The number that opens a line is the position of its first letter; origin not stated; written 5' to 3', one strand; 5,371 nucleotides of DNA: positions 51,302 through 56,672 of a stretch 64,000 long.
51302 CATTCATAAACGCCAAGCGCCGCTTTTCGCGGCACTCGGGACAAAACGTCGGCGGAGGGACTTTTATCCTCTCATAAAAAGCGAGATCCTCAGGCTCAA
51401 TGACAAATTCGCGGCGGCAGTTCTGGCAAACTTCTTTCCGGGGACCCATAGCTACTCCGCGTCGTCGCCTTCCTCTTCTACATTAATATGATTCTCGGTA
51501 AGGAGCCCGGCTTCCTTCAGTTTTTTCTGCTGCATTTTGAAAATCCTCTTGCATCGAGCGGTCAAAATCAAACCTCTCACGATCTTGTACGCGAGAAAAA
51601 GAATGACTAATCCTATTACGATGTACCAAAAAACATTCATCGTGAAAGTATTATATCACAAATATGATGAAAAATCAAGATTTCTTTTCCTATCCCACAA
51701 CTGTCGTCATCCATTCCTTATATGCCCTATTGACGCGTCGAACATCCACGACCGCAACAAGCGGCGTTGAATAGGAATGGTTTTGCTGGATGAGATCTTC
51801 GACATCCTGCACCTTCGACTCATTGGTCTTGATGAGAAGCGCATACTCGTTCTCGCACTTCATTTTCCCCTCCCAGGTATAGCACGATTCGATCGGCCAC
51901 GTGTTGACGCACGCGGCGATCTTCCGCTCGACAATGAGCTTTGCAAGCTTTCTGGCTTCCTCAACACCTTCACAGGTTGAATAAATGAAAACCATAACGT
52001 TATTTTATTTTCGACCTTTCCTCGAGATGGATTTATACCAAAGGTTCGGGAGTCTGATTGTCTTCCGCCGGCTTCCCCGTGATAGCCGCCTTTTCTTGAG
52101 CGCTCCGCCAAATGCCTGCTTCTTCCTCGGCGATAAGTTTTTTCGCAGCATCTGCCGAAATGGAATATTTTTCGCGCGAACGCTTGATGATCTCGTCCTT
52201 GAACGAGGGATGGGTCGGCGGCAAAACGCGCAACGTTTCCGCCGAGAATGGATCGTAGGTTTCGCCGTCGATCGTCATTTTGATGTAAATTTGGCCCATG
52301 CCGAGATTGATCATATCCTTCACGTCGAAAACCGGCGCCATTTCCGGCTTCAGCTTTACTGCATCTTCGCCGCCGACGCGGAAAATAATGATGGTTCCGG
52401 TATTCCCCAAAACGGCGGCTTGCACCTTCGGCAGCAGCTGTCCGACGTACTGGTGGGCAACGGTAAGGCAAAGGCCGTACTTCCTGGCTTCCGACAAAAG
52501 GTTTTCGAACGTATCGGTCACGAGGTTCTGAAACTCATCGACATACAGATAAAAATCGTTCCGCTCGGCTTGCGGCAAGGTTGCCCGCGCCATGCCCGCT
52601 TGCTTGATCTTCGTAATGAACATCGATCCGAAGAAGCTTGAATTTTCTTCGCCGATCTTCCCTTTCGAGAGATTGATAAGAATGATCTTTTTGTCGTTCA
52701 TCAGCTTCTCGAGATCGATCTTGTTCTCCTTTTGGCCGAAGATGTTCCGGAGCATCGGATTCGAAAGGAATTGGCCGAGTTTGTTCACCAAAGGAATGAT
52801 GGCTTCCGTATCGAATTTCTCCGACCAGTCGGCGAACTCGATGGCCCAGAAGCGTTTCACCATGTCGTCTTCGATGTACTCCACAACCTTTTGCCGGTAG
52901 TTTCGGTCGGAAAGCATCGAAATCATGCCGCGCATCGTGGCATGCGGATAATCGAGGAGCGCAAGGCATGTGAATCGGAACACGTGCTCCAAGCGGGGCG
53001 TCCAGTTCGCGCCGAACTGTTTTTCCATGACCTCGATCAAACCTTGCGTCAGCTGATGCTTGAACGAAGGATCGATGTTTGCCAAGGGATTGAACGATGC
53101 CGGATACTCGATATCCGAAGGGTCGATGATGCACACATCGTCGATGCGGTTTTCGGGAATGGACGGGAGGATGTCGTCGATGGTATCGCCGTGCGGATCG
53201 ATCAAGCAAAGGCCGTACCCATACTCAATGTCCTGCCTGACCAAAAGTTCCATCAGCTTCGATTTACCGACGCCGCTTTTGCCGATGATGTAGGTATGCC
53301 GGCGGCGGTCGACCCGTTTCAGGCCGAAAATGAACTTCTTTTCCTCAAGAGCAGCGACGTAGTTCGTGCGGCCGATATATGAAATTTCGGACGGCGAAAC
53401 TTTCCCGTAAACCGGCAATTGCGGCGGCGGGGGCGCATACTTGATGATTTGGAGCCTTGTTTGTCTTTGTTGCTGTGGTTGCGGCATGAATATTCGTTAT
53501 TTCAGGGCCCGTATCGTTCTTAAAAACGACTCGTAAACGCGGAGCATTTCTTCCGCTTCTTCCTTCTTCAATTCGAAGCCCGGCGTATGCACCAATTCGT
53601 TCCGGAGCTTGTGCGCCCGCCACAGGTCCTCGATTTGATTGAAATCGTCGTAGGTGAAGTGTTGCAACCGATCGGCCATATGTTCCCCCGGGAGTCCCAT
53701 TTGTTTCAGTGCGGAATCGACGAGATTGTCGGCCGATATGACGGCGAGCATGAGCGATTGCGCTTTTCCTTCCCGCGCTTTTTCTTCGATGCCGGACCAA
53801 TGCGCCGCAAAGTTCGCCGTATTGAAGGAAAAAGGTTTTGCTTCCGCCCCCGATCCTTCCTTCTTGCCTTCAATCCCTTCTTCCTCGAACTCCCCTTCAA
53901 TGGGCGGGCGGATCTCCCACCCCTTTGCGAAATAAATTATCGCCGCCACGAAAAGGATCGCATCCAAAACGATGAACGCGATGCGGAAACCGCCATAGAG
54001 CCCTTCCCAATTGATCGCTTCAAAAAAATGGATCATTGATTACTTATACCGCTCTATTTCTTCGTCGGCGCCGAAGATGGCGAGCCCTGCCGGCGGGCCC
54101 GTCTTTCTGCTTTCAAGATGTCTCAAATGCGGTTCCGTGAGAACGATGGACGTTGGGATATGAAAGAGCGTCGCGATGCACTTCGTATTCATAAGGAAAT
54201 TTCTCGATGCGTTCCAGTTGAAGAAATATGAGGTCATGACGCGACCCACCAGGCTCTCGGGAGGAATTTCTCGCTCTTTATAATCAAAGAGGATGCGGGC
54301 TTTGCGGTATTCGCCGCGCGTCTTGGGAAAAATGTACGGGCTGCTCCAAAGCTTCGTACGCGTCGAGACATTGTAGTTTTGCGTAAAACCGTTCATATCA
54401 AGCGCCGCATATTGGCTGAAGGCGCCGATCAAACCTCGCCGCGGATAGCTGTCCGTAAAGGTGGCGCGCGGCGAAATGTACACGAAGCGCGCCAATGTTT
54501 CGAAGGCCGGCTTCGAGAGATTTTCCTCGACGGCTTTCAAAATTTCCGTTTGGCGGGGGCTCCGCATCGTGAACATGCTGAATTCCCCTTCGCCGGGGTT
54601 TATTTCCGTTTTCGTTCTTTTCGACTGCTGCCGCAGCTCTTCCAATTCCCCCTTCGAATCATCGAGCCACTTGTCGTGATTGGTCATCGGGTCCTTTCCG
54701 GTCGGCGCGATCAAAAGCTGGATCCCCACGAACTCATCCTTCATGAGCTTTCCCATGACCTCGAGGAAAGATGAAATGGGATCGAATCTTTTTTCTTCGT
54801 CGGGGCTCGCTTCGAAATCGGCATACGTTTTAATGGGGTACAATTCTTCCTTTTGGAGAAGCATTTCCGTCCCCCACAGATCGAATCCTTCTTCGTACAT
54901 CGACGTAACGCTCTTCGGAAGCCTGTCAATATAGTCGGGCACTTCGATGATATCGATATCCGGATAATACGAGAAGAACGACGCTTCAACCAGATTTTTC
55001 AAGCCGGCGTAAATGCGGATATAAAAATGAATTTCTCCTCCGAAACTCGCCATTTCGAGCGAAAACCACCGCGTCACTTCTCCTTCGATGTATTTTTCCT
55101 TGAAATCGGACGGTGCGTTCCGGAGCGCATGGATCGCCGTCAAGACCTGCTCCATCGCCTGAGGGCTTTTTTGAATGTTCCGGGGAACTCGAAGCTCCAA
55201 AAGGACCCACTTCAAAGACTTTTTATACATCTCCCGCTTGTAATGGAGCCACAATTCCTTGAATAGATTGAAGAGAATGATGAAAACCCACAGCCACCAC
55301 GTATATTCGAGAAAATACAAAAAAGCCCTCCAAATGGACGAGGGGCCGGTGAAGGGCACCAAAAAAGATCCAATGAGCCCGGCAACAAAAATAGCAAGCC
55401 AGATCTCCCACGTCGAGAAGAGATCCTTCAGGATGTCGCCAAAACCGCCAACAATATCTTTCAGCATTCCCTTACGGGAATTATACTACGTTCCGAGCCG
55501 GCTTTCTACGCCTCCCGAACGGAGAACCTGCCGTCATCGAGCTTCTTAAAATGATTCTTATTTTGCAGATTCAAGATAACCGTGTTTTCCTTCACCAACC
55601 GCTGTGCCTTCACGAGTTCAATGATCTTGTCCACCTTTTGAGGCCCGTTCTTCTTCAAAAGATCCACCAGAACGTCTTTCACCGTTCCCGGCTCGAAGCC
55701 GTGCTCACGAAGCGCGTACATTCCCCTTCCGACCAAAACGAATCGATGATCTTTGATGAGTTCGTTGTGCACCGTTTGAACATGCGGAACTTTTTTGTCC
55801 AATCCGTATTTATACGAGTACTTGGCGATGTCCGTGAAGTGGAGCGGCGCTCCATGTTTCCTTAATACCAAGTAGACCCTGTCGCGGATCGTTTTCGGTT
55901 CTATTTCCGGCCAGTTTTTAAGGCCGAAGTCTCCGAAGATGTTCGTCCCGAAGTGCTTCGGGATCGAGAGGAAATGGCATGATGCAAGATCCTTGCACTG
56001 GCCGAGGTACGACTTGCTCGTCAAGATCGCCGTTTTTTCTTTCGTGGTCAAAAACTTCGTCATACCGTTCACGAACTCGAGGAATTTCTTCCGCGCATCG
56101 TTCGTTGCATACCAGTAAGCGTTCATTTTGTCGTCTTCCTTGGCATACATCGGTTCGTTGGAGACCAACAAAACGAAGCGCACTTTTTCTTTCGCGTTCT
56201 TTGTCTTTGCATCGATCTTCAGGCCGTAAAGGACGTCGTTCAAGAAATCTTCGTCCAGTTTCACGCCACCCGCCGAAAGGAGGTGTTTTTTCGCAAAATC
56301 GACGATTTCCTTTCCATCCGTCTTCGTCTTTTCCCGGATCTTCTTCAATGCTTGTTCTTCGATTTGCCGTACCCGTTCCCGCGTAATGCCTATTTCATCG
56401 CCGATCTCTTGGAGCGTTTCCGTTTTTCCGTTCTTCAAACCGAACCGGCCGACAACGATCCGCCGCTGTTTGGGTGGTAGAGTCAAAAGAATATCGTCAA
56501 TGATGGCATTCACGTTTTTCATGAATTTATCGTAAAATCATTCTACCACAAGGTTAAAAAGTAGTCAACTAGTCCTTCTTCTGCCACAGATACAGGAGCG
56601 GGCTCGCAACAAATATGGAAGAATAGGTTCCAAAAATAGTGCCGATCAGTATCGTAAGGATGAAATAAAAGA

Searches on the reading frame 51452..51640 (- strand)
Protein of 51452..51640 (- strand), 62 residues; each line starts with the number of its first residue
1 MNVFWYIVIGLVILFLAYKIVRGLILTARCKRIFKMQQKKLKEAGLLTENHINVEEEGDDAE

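Call 7: search_protein_families(library=pfam, proteins=[window:51452-51640:-], max_evalue=0.01)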
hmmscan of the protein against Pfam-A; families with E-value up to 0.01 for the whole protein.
window:51452-51640:- (62 aa): 0 families

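Call 10: find_encoding_contigs(protein=window:51452-51640:-, flank=6000, max_places=10)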
Protein window:51452-51640:- (62 aa): 17 contigs read that carry it; 10 places shown.
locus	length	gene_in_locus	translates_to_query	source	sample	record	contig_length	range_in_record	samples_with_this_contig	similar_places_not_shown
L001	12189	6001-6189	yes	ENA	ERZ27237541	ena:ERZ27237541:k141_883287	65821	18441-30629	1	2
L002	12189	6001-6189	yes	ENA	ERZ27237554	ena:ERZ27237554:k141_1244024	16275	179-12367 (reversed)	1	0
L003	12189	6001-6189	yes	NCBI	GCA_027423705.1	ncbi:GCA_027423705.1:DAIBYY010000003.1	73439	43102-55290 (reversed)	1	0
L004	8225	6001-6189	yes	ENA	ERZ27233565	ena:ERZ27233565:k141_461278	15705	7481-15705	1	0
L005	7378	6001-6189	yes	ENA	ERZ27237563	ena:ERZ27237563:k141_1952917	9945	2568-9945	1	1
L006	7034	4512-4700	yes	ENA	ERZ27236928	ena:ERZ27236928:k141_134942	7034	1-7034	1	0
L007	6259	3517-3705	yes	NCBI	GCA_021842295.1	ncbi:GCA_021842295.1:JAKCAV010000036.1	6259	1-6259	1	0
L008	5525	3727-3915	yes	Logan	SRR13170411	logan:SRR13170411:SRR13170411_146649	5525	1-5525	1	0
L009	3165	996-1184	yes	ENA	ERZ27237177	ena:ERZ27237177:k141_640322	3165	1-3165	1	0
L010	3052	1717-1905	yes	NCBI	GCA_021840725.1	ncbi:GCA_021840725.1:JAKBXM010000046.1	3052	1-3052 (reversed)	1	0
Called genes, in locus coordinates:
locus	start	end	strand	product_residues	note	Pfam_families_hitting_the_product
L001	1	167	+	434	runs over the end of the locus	PF21760:SecD_1st, PF22599:SecDF_P1_head, PF03176:MMPL, PF02355:SecD_SecF_C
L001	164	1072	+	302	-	PF02355:SecD_SecF_C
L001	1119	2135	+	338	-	PF04545:Sigma70_r4, PF05066:HARE-HTH (weak)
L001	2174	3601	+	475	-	PF26449:DUF8128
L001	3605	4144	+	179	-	-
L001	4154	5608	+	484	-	PF02534:T4SS-DNA_transf (faint), PF01935:DUF87 (weak), PF10412:TrwB_AAD_bind (weak), PF13401:AAA_22 (faint), PF12696:TraG-D_C (weak)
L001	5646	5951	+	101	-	PF03091:CutA1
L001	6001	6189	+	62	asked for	-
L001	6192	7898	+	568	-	-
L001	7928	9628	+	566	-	-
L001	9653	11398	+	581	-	-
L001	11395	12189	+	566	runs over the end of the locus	-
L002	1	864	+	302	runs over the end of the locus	PF02355:SecD_SecF_C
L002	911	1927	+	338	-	PF04545:Sigma70_r4, PF05066:HARE-HTH (weak)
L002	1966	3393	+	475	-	PF26449:DUF8128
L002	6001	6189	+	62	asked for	-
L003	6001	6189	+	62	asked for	-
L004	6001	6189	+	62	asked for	-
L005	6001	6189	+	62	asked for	-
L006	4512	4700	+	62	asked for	-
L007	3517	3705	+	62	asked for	-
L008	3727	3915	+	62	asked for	-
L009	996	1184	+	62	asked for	-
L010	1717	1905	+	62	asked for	-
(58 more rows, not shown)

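Call 11: find_homologous_proteins(query=window:51455-51640:-, max_evalue=0.1)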
Query window:51455-51640:- (62 aa): 2 proteins with E <= 0.1 among 2 candidates.
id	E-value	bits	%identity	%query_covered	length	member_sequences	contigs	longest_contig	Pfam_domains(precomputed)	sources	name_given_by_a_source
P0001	1.8e-31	124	94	100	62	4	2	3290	-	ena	-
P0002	5.0e-31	122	92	100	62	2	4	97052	-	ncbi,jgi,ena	jgi:hypothetical protein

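Call 13: find_encoding_contigs(protein=P0002, flank=6000, max_places=6)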
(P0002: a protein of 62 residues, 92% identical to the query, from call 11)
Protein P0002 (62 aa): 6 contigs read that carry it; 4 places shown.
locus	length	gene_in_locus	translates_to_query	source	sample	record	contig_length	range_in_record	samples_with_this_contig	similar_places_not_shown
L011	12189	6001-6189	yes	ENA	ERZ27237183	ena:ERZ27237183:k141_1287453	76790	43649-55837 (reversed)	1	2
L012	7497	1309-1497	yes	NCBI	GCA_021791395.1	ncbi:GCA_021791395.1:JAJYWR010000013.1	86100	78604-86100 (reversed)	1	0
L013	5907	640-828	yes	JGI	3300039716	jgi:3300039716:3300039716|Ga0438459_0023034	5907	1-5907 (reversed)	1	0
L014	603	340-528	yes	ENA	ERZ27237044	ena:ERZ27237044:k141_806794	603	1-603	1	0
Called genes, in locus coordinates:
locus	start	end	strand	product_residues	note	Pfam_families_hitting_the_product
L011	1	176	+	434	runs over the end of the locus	PF21760:SecD_1st, PF22599:SecDF_P1_head, PF03176:MMPL, PF02355:SecD_SecF_C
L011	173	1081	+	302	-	PF02355:SecD_SecF_C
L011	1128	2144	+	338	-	PF04545:Sigma70_r4, PF05066:HARE-HTH (weak)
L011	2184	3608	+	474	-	PF26449:DUF8128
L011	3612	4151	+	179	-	-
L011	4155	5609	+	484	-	PF01935:DUF87 (weak), PF10412:TrwB_AAD_bind (weak), PF13401:AAA_22 (faint), PF12696:TraG-D_C (weak)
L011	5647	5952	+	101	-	PF03091:CutA1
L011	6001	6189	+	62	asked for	-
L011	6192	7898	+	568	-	-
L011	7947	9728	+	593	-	-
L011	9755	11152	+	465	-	PF07690:MFS_1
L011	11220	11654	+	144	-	-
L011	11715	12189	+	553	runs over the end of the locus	-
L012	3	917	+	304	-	?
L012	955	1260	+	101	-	PF03091:CutA1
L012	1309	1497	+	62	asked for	-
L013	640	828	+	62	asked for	-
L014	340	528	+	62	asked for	-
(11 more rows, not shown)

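Call 14: find_encoding_contigs(protein=P0001, flank=6000, max_places=4)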
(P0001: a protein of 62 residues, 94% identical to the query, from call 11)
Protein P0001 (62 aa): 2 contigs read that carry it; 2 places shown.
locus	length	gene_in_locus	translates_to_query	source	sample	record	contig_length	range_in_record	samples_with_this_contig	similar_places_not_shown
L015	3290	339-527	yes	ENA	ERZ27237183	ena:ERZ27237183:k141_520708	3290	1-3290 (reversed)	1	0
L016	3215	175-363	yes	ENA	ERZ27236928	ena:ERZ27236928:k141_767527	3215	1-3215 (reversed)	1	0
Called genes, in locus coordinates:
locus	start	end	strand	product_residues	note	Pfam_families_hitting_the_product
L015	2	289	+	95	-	?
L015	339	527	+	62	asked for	-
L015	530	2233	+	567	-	-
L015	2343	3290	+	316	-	?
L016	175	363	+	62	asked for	-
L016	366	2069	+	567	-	-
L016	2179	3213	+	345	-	?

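Call 17: search_protein_families(library=ncbifam, proteins=[window:51452-51640:-], max_evalue=0.01)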
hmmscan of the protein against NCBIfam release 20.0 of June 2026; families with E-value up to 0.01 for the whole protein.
window:51452-51640:- (62 aa): 0 families

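Call 48: find_related_loci(query=window:51455-51640:-, collection=metagenome_contigs, flank=3000)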
Query window:51455-51640:- (62 aa) in metagenome_contigs; peptide patterns used: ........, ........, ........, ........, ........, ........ (x = any residue, [..] = any of these).
600 stretches matched a pattern (row limit reached: there are more); 1 encode a relative of the query (tblastn E <= 1e-3); 1 distinct loci.
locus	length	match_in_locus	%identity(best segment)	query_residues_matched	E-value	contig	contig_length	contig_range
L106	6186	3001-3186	89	1-62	5e-37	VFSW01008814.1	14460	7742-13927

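Call 50: find_homologous_proteins(query=A2, max_evalue=1)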
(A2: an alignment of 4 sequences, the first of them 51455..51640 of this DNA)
Query A2 (4 sequences) (62 aa, profile of the alignment): 3 proteins with E <= 1 among 9 candidates.
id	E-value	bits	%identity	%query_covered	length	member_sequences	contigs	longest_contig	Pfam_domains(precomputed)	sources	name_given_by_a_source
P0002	1.1e-36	142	92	100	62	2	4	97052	-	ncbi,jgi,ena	jgi:hypothetical protein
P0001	1.9e-36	142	94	100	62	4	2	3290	-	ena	-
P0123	1.1e-29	120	49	95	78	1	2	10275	-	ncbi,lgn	-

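Call 56: search_protein_families(library=pfam, proteins=[window:51455-51640:-], max_evalue=10)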
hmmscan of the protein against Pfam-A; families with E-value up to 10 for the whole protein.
window:51455-51640:- (62 aa): 2 families
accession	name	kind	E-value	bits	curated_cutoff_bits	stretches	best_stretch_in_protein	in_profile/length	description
PF18770.7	Arm_vescicular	-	0.014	15.7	33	1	14-48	12-46/61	Armadillo tether-repeat of vescicular transport factor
PF15106.11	TMEM156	-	0.23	11.2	27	1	1-45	174-216/226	TMEM156 protein family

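Call 57: search_protein_representatives(protein=window:51455-51640:-)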
Query: 62 residues. Proteins with E-value up to 0.001 (for the whole library): 4; up to 1e-10: 2; up to 1e-30: 0. The best 4 are listed.
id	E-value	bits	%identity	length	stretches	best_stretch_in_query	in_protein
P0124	2.7e-15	71.6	59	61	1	2-60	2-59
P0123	1.9e-11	59.5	51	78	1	1-57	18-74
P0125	1.9e-09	53.2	55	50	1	1-49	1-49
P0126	3.3e-05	39.9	33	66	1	6-62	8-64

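Call 59: find_encoding_contigs(protein=P0124, flank=4000, max_places=3)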
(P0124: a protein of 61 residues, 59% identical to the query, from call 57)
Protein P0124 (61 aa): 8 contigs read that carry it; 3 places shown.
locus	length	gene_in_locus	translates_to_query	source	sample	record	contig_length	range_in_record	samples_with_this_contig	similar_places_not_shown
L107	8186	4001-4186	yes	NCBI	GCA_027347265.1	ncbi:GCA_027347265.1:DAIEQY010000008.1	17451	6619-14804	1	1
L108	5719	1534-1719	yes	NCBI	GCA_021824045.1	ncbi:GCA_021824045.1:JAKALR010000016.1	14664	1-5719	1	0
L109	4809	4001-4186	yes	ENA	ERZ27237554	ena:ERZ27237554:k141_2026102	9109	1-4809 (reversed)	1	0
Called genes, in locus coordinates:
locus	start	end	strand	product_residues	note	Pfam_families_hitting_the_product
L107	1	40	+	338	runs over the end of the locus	PF04545:Sigma70_r4, PF05066:HARE-HTH (faint)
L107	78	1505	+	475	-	PF26449:DUF8128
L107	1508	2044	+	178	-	-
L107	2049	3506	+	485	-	PF01935:DUF87 (weak), PF10412:TrwB_AAD_bind (weak), PF13401:AAA_22 (faint), PF12696:TraG-D_C (weak)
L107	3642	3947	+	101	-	PF03091:CutA1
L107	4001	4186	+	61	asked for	-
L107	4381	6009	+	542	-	-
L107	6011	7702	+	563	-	-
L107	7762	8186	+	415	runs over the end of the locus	PF05977:MFS_3 (weak), PF07690:MFS_1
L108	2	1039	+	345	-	?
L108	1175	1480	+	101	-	PF03091:CutA1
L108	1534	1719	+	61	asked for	-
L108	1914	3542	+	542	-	-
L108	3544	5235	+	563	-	-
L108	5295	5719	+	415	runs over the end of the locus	PF05977:MFS_3 (weak), PF07690:MFS_1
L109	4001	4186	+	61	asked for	-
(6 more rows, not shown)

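Call 60: find_encoding_contigs(protein=P0126, flank=4000, max_places=3)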
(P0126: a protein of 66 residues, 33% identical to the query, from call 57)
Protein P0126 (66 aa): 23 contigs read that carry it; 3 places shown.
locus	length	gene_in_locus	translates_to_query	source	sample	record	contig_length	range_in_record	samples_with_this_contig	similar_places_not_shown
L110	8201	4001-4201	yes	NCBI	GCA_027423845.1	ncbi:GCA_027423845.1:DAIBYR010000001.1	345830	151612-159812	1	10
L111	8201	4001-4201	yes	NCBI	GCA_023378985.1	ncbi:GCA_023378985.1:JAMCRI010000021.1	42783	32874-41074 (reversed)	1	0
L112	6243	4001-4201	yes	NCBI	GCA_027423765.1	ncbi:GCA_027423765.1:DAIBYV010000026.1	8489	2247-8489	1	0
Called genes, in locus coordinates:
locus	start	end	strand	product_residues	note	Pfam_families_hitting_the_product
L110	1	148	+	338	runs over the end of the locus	PF04545:Sigma70_r4, PF05066:HARE-HTH (faint)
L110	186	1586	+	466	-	PF26449:DUF8128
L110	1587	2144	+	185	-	-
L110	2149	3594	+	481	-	PF02534:T4SS-DNA_transf (weak), PF01935:DUF87, PF10412:TrwB_AAD_bind (weak), PF12696:TraG-D_C (weak)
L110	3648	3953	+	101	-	PF03091:CutA1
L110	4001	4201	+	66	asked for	-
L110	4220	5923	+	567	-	-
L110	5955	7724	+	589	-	-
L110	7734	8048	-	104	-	PF01035:DNA_binding_1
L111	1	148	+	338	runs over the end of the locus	PF04545:Sigma70_r4, PF05066:HARE-HTH (faint)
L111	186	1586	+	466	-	PF26449:DUF8128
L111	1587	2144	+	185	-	-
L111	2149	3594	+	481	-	PF02534:T4SS-DNA_transf (faint), PF01935:DUF87 (weak), PF10412:TrwB_AAD_bind (weak), PF12696:TraG-D_C (weak)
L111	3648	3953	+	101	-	PF03091:CutA1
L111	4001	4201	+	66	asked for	-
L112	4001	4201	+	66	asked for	-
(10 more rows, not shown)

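Call 61: find_encoding_contigs(protein=P0125, flank=4000, max_places=3)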
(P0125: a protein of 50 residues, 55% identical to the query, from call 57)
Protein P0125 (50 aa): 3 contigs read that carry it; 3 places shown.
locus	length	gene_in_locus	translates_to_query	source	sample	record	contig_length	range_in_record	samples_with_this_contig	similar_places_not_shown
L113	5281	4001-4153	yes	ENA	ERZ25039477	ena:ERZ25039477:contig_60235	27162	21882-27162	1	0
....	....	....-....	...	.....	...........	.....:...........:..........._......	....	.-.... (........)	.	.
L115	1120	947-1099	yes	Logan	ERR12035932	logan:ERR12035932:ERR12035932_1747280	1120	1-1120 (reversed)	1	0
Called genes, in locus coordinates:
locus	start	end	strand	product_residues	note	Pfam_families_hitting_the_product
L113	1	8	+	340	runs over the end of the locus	PF04545:Sigma70_r4, PF05066:HARE-HTH (faint)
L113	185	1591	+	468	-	PF26449:DUF8128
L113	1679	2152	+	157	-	-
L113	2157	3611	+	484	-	PF01935:DUF87 (weak), PF10412:TrwB_AAD_bind (weak), PF13401:AAA_22 (faint), PF12696:TraG-D_C (weak)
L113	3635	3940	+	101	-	PF03091:CutA1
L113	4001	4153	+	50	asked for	-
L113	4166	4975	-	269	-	PF13276:HTH_21 (faint), PF00665:rve, PF13683:rve_3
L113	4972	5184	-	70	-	PF01527:HTH_Tnp_1 (weak)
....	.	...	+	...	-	?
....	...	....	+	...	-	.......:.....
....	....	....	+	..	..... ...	-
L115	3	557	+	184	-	?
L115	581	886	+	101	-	PF03091:CutA1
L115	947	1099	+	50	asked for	-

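Call 77: predict_structure(alignment_id=A5)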
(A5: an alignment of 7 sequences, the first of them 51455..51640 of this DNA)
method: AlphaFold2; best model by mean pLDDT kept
length: 62 residues; sequences in the alignment: 7
mean_pLDDT: 68.4   pTM: 0.36
mean pLDDT of the five models: 68.4, 66.9, 66.4, 64.1, 63.2
residues with pLDDT >= 90: 10; 70-90: 14; 50-70: 29; < 50: 9
segments of 3 or more residues with pLDDT < 50: 57-59
pLDDT, mean of each block of 10 residues (from residue 1): 85 90 70 65 56 49 41
secondary structure, 60 per line:
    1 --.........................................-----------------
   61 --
elements in order: H3-43

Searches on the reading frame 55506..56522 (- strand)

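Call 17: search_protein_families(library=ncbifam, proteins=[window:55506-56522:-], max_evalue=0.01)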
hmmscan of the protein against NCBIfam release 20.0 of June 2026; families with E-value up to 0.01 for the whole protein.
window:55506-56522:- (338 aa): 35 families (the best 25 are shown)
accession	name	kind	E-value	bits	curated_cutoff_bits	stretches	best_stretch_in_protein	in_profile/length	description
TIGR02394.1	rpoS_proteo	equivalog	5.7e-16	58.8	378.7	1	3-71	211-279/285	RNA polymerase sigma factor RpoS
NF004207.0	PRK05657.1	equivalog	8.6e-16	58.2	394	1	3-70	254-321/329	RNA polymerase sigma factor RpoS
NF041931.2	MzaA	equivalog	1.6e-15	57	800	1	4-68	643-707/726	MZA anti-phage system associated sigma-70 family RNA polymerase sigma factor MzaA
TIGR02393.1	RpoD_Cterm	equivalog_domain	3.3e-15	56.4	354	1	4-68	166-230/238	RNA polymerase sigma factor RpoD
NF004208.0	PRK05658.1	equivalog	1.5e-14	53.9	555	1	3-68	557-622/631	RNA polymerase sigma factor RpoD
NF005643.0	PRK07406.1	equivalog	1.1e-13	51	500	1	8-66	329-387/397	RNA polymerase sigma factor RpoD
NF006666.0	PRK09210.1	equivalog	1.2e-13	51.1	572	1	8-68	302-362/370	RNA polymerase sigma factor RpoD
NF005642.0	PRK07405.1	subfamily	1.2e-13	50.9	524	1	7-66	250-309/318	RNA polymerase sigma factor SigD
NF004562.0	PRK05901.1-4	equivalog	2.5e-13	49.4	779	1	8-69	486-547/571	RNA polymerase sigma factor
TIGR02997.1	Sig70-cyanoRpoD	subfamily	3.3e-13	49.6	384.5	1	8-63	243-298/298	RNA polymerase sigma factor, RpoD/SigA family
NF004615.0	PRK05949.1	subfamily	7.9e-13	48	530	1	8-66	260-318/327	RNA polymerase sigma factor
NF005785.0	PRK07598.1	equivalog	4.3e-12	45.6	554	1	8-68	344-404/415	RNA polymerase sigma factor SigC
NF005920.0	PRK07921.1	subfamily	6.9e-12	45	464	1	8-69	260-321/328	RNA polymerase sigma factor SigB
TIGR02937.1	sigma70-ECF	superfamily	1.4e-11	44.3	42.9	1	5-65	108-164/165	sigma-70 family RNA polymerase sigma factor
NF004561.0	PRK05901.1-3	equivalog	3.3e-11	43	582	1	9-66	470-527/537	RNA polymerase sigma factor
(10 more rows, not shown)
